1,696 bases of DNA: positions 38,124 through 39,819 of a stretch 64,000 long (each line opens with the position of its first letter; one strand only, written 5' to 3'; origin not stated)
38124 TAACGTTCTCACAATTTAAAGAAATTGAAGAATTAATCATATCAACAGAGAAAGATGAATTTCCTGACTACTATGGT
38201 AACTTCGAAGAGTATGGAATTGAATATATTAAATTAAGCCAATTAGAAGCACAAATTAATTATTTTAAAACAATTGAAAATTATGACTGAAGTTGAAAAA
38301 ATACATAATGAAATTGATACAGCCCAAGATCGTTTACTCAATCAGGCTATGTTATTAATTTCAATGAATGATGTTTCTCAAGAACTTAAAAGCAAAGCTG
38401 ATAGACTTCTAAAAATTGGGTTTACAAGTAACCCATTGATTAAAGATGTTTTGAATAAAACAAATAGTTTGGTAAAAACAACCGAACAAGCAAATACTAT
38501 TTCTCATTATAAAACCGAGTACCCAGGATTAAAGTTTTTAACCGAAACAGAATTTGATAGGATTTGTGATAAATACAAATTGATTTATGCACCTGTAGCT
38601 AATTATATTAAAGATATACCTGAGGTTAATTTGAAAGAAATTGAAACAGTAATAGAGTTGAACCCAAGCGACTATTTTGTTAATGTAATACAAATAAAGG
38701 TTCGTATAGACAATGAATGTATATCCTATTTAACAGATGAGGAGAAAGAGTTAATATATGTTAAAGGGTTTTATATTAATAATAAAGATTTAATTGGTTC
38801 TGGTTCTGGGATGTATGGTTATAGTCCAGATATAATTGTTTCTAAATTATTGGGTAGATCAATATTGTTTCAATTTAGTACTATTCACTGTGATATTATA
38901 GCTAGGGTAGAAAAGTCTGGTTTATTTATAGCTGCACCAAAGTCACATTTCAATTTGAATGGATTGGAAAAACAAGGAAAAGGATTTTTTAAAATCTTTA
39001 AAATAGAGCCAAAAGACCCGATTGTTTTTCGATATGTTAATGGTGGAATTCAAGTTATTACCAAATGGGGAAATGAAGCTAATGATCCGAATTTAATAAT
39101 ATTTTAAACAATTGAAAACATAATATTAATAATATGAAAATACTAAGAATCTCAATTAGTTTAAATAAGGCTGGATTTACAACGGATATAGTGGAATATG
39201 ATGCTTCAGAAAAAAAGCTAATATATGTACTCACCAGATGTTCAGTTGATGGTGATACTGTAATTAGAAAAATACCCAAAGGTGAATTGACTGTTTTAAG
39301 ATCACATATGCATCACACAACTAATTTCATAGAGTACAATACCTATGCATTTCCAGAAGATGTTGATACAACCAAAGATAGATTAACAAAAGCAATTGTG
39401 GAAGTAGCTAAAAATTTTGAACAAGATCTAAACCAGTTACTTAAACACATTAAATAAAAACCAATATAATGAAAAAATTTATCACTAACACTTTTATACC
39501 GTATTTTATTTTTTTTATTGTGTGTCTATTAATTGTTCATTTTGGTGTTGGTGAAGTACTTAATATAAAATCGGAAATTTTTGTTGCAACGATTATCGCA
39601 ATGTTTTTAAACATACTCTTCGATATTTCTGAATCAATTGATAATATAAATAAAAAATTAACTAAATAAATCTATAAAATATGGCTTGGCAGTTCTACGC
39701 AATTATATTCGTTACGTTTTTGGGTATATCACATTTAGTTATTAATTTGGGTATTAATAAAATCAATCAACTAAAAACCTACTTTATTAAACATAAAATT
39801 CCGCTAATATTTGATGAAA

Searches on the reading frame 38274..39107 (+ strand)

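Call 3: search_protein_families(library=pfam, proteins=[window:38274-39107:+], max_evalue=1)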
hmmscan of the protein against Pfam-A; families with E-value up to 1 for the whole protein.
window:38274-39107:+ (277 aa): 1 family
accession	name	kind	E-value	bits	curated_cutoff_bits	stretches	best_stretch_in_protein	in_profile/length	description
PF15937.10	PrlF_antitoxin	-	0.084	13.5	32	1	240-274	18-52/99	prlF antitoxin for toxin YhaV_toxin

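Call 4: search_protein_families(library=phrogs, proteins=[window:38274-39107:+], max_evalue=0.01)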
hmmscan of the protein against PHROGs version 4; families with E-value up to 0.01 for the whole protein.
window:38274-39107:+ (277 aa): 0 families

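Call 88: search_protein_families(library=padloc, proteins=[window:38283-39107:+], max_evalue=0.001)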
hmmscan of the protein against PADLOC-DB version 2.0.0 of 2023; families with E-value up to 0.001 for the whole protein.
window:38283-39107:+ (274 aa): 0 families

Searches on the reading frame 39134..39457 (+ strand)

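Call 3: search_protein_families(library=pfam, proteins=[window:39134-39457:+], max_evalue=1)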
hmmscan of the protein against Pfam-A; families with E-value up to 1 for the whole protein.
window:39134-39457:+ (107 aa): 1 family
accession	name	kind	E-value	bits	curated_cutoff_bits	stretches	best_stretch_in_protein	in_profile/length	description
PF13590.11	DUF4136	-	0.083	13.8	32.8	1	59-88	5-37/152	Domain of unknown function (DUF4136)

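Call 4: search_protein_families(library=phrogs, proteins=[window:39134-39457:+], max_evalue=0.01)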
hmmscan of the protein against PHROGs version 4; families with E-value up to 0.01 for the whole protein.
window:39134-39457:+ (107 aa): 0 families

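Call 88: search_protein_families(library=padloc, proteins=[window:39134-39457:+], max_evalue=0.001)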
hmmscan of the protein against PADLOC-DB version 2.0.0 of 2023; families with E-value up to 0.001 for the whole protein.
window:39134-39457:+ (107 aa): 0 families

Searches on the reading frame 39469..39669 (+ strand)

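Call 3: search_protein_families(library=pfam, proteins=[window:39469-39669:+], max_evalue=1)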
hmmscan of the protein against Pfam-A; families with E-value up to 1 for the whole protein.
window:39469-39669:+ (66 aa): 1 family
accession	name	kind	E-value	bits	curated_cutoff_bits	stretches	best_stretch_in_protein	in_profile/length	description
PF22268.1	DUF6954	-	0.077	13.1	27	1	9-31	3-25/58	Family of unknown function (DUF6954)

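Call 4: search_protein_families(library=phrogs, proteins=[window:39469-39669:+], max_evalue=0.01)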
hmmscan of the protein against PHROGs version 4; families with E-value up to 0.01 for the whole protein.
window:39469-39669:+ (66 aa): 0 families
